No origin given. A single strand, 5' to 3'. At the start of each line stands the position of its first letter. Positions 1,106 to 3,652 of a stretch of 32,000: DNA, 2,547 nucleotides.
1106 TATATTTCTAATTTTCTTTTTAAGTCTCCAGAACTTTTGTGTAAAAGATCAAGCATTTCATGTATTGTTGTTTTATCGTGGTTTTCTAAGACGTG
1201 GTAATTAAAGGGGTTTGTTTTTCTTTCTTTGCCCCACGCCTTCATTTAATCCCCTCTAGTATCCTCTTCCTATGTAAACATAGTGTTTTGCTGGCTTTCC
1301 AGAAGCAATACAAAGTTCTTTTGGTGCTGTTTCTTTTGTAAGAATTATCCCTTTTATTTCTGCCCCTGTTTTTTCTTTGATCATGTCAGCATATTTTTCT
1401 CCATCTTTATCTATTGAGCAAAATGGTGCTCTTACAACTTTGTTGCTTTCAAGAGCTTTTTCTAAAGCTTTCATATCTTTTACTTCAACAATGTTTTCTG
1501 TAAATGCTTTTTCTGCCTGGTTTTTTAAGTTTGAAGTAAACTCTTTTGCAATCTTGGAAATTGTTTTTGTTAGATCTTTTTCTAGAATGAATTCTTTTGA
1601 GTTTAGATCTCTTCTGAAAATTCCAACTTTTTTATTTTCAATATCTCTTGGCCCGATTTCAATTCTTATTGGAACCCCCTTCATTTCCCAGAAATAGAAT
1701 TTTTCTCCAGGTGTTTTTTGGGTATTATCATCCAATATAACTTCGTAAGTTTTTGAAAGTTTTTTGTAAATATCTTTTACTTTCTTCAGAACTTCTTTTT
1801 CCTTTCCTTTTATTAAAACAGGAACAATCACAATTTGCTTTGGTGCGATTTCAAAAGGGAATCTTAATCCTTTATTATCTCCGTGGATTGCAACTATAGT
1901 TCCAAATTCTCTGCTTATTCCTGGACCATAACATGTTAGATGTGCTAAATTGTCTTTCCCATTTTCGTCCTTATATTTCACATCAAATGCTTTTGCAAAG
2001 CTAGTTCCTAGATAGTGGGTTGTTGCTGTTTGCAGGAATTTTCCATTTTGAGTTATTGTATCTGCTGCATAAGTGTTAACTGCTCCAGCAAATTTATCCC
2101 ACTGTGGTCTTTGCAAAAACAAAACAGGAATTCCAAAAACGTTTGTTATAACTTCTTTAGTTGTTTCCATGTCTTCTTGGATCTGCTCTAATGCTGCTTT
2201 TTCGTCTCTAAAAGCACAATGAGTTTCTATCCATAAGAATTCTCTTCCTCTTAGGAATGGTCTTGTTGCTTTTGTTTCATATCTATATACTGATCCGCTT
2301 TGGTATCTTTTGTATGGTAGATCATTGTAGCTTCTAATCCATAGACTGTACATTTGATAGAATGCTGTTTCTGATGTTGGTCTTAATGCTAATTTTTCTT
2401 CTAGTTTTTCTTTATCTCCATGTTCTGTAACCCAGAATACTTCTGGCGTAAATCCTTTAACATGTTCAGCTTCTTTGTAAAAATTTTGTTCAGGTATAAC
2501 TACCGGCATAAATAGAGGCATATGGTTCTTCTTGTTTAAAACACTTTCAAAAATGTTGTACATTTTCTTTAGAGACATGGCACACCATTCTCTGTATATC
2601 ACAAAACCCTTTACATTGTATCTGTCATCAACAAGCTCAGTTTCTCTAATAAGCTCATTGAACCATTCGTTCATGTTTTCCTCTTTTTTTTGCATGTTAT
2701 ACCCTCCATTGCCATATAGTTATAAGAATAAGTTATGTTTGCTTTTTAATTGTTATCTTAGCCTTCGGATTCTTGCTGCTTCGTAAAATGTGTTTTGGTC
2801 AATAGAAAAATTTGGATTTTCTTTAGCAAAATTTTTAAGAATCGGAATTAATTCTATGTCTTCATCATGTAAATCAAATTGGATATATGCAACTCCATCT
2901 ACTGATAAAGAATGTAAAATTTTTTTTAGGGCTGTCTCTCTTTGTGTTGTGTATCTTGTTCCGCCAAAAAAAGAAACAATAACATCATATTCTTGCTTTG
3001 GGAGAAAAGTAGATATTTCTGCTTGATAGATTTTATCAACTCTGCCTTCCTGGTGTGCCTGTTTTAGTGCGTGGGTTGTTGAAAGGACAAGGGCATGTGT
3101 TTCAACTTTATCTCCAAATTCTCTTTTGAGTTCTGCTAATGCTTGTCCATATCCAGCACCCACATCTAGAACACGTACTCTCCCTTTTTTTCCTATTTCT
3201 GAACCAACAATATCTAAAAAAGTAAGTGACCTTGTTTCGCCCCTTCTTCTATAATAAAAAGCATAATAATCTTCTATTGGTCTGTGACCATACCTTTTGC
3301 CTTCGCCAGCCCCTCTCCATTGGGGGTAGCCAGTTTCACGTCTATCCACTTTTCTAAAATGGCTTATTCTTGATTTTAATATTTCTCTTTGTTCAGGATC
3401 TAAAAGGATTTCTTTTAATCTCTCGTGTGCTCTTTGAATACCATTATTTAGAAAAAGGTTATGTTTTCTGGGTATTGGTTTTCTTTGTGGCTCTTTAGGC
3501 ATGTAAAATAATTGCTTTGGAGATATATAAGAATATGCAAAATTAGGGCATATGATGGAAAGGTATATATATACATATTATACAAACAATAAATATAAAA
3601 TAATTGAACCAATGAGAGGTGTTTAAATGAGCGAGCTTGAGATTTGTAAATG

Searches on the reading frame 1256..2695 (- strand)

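Call 119: search_protein_families(library=pfam, max_evalue=0.00001, proteins=[window:1256-2695:-])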
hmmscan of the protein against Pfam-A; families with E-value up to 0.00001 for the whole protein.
window:1256-2695:- (479 aa): 3 families
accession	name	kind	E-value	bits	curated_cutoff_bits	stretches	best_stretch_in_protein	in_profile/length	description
PF00587.30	tRNA-synt_2b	-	1.2e-31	110.6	29.3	1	96-270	5-178/179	tRNA synthetase class II core domain (G, H, P, S and T)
PF03129.25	HGTP_anticodon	-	6.7e-14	52.3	21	1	287-379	1-91/94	Anticodon binding domain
PF09180.16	ProRS-C_1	-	3e-13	50.2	31.5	1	410-479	3-71/71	Prolyl-tRNA synthetase, C-terminal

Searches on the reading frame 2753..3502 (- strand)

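Call 119: search_protein_families(library=pfam, max_evalue=0.00001, proteins=[window:2753-3502:-])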
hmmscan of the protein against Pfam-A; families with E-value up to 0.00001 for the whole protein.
window:2753-3502:- (249 aa): 1 family
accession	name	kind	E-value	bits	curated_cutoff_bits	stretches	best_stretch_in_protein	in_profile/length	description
PF13649.12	Methyltransf_25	-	6.8e-06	27.1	27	0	111-203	1-97/97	Methyltransferase domain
